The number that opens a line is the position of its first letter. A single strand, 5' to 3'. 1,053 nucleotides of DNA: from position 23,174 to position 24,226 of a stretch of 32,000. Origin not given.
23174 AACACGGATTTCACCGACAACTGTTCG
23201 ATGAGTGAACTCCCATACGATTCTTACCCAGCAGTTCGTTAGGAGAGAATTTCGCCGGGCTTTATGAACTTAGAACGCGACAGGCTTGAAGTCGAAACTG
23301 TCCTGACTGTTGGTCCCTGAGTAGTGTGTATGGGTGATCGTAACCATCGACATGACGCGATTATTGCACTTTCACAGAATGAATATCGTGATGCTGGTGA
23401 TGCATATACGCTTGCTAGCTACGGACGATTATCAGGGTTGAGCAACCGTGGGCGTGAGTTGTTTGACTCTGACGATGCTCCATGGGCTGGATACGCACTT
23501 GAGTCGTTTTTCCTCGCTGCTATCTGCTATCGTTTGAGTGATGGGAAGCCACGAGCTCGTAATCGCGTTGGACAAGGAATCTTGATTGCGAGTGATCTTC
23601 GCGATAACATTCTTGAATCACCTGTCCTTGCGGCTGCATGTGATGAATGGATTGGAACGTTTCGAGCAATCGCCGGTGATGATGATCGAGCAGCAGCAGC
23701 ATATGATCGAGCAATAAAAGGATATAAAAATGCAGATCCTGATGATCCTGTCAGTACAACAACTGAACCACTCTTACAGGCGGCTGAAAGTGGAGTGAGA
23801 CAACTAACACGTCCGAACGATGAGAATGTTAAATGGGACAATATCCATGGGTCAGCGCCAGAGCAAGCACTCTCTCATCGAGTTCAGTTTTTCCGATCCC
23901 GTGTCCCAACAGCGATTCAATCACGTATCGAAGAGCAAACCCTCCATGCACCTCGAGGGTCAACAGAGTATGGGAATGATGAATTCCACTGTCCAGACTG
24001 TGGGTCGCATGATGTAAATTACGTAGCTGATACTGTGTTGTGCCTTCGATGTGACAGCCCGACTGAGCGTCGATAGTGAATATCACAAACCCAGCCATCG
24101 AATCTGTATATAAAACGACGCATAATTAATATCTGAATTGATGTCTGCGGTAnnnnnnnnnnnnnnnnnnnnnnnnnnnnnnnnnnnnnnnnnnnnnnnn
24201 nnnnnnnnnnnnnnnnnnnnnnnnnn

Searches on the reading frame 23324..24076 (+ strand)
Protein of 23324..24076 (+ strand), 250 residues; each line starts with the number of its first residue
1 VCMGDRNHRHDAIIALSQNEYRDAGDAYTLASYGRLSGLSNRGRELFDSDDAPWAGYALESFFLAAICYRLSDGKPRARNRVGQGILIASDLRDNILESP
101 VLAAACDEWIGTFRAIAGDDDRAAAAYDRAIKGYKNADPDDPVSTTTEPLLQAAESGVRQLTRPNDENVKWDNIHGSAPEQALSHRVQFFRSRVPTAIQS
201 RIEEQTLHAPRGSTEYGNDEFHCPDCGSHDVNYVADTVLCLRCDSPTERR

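Call 8: search_protein_families(library=pfam, proteins=[window:23324-24076:+], max_evalue=0.01)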
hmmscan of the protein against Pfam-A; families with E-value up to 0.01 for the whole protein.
window:23324-24076:+ (250 aa): 0 families

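Call 11: search_protein_families(library=padloc, proteins=[window:23324-24076:+], max_evalue=1)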
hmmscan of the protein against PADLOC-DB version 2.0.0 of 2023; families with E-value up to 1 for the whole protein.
window:23324-24076:+ (250 aa): 0 families
